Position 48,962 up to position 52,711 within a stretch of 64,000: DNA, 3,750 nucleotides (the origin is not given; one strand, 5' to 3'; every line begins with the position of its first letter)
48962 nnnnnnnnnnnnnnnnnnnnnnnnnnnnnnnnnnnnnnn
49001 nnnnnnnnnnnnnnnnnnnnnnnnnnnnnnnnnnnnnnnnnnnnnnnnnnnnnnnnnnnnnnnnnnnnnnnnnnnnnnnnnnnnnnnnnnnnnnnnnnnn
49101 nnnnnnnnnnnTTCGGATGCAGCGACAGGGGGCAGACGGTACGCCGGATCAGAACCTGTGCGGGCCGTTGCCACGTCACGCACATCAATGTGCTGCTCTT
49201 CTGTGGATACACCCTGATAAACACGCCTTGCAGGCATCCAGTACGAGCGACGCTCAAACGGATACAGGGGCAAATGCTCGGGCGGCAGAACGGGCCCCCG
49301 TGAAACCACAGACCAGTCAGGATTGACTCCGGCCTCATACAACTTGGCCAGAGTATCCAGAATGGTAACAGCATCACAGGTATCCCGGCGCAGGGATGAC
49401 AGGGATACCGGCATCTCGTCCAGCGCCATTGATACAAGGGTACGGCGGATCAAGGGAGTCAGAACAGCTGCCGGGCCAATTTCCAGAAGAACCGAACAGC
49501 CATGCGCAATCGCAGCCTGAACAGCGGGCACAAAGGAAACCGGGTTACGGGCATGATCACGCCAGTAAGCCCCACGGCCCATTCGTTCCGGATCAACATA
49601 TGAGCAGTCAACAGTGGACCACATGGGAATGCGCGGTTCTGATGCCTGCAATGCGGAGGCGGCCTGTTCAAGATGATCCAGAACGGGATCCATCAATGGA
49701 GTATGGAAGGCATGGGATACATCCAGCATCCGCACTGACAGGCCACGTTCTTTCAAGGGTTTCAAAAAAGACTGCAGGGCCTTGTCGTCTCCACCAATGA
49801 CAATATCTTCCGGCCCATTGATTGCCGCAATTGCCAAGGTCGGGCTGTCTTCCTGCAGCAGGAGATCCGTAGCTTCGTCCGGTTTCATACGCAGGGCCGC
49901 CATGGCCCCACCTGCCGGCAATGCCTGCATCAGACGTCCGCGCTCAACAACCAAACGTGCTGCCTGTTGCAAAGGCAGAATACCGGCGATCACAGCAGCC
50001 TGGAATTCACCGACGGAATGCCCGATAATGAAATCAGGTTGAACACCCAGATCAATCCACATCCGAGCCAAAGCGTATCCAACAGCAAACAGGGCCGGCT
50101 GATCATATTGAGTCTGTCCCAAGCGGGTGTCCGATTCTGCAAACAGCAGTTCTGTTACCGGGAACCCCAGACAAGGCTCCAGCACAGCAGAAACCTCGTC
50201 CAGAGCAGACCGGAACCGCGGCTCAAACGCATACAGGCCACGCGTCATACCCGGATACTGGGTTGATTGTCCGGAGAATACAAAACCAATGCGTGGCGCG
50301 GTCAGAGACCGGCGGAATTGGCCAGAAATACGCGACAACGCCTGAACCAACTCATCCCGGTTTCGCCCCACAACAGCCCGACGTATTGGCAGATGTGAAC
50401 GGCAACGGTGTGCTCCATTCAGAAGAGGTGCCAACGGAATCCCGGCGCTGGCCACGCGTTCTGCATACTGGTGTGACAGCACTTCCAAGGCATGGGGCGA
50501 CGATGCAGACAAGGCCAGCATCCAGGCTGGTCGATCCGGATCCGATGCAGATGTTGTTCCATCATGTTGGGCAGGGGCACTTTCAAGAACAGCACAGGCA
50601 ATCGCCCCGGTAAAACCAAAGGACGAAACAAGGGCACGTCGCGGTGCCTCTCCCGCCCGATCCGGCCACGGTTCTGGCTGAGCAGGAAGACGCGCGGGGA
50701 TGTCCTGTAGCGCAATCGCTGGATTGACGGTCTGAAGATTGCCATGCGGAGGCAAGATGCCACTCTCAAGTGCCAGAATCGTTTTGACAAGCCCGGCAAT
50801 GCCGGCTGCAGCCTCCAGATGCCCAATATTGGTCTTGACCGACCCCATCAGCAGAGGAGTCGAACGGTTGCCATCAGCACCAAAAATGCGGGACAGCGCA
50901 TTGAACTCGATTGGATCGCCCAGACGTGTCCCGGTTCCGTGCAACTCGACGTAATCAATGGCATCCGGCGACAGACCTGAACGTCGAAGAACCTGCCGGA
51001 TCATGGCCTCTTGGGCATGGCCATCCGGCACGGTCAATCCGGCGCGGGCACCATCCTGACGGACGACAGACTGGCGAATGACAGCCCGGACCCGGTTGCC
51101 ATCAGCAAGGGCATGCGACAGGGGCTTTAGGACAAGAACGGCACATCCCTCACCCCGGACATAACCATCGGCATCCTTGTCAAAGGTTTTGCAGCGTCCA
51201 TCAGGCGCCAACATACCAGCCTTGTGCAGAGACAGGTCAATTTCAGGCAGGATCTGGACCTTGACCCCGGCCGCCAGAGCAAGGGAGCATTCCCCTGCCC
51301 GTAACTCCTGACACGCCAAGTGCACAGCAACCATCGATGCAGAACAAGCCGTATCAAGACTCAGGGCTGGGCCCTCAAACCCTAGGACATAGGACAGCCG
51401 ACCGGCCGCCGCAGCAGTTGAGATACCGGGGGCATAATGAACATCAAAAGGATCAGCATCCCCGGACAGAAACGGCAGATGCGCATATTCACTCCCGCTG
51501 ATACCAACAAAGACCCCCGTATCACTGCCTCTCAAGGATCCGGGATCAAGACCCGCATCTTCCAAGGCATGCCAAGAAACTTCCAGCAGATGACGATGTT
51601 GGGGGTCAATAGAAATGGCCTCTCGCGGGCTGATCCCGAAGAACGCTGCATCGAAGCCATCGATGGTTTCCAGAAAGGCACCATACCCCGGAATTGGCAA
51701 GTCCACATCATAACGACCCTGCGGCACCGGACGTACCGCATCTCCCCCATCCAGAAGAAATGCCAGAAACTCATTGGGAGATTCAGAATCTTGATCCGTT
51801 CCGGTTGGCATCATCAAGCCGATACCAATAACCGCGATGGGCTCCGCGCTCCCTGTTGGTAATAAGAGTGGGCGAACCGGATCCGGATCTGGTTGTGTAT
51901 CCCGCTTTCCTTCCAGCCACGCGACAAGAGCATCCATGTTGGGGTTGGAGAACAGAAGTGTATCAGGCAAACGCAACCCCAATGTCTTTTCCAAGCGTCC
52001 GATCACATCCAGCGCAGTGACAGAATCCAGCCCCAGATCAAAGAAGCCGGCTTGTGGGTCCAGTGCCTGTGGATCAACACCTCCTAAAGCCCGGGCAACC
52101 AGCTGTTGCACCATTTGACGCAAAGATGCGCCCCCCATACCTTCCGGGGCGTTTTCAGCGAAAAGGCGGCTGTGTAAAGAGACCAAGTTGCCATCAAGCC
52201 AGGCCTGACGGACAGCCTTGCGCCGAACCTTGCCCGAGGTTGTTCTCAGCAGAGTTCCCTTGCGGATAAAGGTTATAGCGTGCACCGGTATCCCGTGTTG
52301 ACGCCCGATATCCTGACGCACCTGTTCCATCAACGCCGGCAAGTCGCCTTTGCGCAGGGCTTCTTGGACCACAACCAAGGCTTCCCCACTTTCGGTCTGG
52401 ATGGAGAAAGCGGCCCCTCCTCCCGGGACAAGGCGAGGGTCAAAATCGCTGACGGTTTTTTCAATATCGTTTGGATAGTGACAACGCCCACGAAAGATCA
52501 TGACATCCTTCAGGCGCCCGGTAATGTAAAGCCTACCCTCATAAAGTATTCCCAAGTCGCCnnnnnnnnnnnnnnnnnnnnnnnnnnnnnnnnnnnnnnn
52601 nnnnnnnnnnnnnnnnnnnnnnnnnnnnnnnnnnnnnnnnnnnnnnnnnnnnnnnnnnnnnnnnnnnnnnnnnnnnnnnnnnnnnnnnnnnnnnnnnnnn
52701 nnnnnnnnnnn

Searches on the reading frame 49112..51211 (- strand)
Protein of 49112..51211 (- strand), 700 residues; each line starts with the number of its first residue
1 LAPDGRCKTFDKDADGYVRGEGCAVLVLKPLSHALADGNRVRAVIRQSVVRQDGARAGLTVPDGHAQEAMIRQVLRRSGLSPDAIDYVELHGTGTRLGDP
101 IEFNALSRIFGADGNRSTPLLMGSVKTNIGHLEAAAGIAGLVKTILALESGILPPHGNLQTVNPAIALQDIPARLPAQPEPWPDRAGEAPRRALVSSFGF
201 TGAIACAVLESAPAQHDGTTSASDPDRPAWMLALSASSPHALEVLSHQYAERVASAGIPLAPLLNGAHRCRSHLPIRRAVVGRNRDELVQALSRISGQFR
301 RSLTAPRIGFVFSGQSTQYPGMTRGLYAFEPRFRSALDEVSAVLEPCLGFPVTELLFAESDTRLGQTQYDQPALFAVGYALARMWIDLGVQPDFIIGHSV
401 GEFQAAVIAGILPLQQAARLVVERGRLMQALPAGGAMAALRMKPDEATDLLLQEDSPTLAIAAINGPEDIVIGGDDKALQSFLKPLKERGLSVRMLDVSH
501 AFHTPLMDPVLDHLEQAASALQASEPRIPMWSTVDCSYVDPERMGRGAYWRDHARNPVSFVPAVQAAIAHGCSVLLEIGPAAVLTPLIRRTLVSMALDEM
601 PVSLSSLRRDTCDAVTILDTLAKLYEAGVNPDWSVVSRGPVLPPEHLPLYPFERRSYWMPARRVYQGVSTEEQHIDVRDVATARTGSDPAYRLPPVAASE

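Call 12: search_protein_families(library=pfam, proteins=[window:49112-51211:-], max_evalue=0.000001)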
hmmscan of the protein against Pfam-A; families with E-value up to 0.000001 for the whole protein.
window:49112-51211:- (700 aa): 5 families
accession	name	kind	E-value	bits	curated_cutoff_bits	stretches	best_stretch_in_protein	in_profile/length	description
PF00698.26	Acyl_transf_1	-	2e-60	205.4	32.7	1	310-630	2-318/319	Acyl transferase domain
PF02801.28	Ketoacyl-synt_C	-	2.1e-40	137.8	20.8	1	43-159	2-118/119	Beta-ketoacyl synthase, C-terminal domain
PF00109.32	ketoacyl-synt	-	1.8e-09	38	20.8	1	2-34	220-252/252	Beta-ketoacyl synthase, N-terminal domain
PF16197.11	KAsynt_C_assoc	-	4.8e-08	33.8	33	1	163-277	2-107/111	Ketoacyl-synthetase C-terminal extension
PF22621.2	CurL-like_PKS_C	-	7.5e-07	29.5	27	0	231-292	2-64/64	CurL-like, PKS C-terminal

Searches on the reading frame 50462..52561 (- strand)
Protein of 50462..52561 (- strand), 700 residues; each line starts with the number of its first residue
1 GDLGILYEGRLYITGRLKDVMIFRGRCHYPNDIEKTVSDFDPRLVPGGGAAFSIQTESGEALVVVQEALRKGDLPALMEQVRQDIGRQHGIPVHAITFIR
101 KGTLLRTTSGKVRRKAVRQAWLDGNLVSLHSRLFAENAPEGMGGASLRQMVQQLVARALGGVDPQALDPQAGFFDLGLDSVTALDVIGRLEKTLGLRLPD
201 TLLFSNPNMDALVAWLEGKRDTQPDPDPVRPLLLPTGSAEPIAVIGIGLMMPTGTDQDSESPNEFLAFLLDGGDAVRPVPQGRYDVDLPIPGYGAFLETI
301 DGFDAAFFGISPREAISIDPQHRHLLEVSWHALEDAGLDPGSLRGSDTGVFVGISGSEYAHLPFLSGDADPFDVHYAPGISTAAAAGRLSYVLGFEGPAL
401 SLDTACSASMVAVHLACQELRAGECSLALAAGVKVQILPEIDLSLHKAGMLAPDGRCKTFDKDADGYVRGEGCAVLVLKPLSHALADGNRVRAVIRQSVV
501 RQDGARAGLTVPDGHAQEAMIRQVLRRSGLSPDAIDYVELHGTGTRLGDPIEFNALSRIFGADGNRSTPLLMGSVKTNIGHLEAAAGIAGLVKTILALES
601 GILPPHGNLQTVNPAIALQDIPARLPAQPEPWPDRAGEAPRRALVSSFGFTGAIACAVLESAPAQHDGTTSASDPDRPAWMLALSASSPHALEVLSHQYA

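Call 12: search_protein_families(library=pfam, proteins=[window:50462-52561:-], max_evalue=0.000001)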
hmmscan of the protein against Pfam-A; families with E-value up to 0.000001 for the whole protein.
window:50462-52561:- (700 aa): 5 families
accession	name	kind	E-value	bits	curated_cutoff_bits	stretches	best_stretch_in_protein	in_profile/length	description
PF00109.32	ketoacyl-synt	-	9.1e-78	261.8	20.8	1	240-484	2-252/252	Beta-ketoacyl synthase, N-terminal domain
PF02801.28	Ketoacyl-synt_C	-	6.7e-41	139.5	20.8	1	493-609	2-118/119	Beta-ketoacyl synthase, C-terminal domain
PF00550.31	PP-binding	-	1.1e-15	58.1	20.8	1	151-216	3-67/67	Phosphopantetheine attachment site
PF23024.1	AMP-dom_DIP2-like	-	5.6e-13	49.3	27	1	19-128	2-107/110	Disco-interacting protein 2-like, AMP domain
PF16197.11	KAsynt_C_assoc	-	7.6e-07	30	33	0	613-698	2-79/111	Ketoacyl-synthetase C-terminal extension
